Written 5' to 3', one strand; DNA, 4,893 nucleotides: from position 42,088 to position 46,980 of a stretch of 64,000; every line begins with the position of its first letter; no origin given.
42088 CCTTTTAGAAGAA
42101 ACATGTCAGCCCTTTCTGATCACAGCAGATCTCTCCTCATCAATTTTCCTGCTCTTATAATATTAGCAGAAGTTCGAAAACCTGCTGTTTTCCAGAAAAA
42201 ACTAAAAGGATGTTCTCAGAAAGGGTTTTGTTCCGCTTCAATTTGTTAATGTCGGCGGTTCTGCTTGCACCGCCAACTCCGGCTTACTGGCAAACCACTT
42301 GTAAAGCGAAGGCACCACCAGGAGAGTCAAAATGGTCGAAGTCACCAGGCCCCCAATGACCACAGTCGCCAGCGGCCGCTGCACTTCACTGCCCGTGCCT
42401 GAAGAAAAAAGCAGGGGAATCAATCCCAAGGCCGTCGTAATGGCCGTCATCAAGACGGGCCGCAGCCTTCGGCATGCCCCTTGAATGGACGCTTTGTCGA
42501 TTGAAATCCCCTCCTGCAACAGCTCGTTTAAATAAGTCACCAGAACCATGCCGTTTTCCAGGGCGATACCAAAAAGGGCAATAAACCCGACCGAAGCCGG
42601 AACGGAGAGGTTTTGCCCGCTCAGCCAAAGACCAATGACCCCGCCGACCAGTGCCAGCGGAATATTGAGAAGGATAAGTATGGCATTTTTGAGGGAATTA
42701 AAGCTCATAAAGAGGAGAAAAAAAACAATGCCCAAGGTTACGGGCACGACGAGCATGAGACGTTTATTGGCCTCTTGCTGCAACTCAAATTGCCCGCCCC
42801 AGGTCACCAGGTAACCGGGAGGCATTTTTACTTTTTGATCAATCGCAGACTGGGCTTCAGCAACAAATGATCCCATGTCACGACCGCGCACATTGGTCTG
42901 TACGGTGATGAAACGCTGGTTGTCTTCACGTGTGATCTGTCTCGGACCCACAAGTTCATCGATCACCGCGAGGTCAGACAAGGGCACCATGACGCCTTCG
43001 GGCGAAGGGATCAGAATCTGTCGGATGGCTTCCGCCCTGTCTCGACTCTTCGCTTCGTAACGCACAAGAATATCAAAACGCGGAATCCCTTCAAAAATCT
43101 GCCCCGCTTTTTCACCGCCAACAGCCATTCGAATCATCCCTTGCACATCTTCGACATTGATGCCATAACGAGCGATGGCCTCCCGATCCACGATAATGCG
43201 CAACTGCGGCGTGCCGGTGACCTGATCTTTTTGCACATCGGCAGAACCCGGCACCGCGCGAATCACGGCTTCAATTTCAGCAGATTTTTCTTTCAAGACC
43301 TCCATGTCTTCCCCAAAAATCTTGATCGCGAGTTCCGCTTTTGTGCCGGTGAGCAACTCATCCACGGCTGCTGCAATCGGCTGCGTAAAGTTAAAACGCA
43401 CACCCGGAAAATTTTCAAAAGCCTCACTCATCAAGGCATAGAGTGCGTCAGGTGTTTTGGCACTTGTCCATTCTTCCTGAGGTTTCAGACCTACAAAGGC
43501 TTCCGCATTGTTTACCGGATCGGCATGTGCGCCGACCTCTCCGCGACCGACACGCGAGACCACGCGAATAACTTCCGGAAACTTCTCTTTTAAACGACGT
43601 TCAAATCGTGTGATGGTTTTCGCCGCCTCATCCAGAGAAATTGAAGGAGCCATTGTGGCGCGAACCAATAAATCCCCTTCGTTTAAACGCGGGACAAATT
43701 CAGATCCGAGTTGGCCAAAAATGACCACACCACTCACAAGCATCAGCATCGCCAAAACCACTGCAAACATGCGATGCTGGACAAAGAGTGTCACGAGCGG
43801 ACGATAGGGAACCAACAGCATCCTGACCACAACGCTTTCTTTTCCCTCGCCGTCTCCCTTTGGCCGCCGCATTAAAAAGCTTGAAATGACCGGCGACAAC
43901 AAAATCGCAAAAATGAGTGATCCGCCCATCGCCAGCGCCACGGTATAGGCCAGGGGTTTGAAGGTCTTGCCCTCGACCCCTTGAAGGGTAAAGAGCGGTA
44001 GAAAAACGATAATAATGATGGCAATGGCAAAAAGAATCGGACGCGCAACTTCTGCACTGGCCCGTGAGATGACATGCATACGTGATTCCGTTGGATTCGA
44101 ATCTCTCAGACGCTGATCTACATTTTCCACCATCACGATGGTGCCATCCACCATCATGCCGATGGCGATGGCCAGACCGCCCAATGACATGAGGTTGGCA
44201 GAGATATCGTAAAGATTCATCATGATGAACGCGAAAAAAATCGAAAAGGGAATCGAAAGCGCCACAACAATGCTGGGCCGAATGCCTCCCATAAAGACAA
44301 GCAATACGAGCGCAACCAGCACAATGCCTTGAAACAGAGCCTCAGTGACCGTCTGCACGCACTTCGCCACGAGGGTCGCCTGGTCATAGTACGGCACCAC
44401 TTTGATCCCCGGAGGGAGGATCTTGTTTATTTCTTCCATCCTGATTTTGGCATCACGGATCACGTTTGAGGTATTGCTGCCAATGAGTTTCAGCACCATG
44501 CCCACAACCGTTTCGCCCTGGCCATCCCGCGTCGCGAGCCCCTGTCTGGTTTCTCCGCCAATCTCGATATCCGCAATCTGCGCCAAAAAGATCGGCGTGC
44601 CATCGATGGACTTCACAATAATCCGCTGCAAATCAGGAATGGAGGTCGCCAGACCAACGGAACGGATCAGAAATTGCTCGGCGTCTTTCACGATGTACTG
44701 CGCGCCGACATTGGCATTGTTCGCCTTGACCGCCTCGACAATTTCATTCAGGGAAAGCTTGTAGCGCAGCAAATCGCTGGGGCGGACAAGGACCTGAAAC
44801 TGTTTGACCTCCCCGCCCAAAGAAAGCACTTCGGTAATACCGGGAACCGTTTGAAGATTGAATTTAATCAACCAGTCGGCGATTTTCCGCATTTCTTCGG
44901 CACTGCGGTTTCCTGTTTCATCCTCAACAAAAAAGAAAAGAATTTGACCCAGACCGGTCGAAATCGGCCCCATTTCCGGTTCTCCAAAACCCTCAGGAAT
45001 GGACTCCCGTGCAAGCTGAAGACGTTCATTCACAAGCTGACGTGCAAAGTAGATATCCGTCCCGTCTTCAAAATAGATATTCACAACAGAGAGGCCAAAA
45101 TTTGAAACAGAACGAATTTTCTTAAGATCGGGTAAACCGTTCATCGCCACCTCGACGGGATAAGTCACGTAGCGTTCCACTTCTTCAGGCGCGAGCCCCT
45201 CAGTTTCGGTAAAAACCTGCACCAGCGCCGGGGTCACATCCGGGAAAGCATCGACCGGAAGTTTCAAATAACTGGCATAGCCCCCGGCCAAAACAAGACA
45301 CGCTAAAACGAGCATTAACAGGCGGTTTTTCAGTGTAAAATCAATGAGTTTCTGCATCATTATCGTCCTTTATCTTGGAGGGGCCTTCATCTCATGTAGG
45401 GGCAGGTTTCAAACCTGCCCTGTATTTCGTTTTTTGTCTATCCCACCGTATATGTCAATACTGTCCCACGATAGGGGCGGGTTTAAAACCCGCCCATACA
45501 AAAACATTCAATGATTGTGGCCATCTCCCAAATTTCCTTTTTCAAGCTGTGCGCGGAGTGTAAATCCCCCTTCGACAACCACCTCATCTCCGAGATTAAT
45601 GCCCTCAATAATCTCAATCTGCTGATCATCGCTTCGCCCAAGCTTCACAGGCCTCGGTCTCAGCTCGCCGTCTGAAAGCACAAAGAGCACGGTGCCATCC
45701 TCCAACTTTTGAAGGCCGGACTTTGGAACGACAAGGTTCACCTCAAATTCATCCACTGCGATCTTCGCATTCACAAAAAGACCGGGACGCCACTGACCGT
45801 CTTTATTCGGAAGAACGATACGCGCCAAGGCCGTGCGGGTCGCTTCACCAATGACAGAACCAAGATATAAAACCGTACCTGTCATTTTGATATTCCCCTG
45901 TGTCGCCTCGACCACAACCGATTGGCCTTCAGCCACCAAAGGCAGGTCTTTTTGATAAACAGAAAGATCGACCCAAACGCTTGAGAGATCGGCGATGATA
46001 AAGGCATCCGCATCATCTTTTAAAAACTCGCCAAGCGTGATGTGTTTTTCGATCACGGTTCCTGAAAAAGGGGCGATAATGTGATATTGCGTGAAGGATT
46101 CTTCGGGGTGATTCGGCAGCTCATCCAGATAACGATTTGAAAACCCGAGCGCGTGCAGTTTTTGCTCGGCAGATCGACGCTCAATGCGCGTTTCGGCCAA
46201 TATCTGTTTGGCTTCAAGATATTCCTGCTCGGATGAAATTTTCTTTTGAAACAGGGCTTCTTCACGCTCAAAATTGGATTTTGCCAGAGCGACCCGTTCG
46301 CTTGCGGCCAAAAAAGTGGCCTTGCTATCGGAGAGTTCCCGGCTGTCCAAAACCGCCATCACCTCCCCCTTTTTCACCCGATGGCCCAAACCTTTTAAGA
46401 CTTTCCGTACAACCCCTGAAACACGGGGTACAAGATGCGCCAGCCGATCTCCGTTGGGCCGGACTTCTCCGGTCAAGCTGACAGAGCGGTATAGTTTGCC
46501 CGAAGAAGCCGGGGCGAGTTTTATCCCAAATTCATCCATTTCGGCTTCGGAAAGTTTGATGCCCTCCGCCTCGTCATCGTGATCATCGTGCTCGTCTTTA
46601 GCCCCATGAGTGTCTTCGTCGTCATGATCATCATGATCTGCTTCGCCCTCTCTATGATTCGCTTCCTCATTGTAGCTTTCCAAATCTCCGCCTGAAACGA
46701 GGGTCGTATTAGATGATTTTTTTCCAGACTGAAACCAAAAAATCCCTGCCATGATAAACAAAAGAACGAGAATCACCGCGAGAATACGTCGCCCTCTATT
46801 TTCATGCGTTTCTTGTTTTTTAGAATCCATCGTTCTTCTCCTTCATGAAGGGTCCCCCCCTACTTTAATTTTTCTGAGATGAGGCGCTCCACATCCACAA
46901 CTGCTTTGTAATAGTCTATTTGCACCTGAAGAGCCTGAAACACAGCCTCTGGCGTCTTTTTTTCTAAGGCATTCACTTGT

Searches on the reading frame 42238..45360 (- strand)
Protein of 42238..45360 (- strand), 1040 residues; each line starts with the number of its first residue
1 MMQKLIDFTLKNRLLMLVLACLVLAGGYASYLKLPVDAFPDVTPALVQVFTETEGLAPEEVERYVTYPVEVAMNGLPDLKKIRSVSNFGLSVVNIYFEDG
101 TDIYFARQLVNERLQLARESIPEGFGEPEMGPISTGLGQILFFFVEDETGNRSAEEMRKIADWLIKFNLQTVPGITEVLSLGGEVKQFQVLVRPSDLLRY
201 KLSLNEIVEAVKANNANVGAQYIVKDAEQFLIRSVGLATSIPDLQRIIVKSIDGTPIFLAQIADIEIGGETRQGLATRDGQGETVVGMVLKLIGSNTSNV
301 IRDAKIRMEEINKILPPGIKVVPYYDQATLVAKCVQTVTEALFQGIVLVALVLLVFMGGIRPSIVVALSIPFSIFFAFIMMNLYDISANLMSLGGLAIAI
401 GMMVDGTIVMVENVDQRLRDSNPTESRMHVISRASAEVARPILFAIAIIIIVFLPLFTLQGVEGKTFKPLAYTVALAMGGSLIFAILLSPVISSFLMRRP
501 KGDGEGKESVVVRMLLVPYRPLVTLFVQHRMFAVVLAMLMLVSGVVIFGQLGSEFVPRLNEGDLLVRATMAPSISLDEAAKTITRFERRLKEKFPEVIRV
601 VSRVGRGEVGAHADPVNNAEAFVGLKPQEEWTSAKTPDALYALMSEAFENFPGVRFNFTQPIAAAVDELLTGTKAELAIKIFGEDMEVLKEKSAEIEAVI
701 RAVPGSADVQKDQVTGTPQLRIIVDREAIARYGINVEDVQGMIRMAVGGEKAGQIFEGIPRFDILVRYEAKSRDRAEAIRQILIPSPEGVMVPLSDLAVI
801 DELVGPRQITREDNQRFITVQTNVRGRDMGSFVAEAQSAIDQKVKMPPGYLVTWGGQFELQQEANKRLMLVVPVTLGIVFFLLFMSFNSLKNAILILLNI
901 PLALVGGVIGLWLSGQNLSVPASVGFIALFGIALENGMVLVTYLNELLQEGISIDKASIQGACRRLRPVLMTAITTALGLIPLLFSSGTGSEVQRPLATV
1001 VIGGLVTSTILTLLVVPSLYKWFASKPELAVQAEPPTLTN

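Call 39: search_protein_families(library=pfam, proteins=[window:42238-45360:-], max_evalue=0.00001)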
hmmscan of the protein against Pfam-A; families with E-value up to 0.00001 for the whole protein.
window:42238-45360:- (1040 aa): 2 families
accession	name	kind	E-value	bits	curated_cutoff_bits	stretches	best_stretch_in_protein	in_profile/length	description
PF00873.25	ACR_tran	-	6.2e-297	988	28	1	6-1023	2-1020/1021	AcrB/AcrD/AcrF family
PF03176.21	MMPL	-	1.2e-07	31.5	20.5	1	827-1021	101-300/333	MMPL family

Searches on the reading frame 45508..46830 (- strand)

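Call 40: search_protein_families(library=pfam, proteins=[window:45508-46830:-], max_evalue=0.00001)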
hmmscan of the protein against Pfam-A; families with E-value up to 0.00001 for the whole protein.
window:45508-46830:- (440 aa): 2 families
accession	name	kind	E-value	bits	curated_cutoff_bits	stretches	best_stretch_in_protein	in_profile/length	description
PF16576.10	HlyD_D23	-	4.9e-42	144.1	30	1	113-353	2-214/214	Barrel-sandwich domain of CusB or HlyD membrane-fusion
PF13437.12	HlyD_3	-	1e-16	62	22.2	1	251-350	2-106/106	HlyD family secretion protein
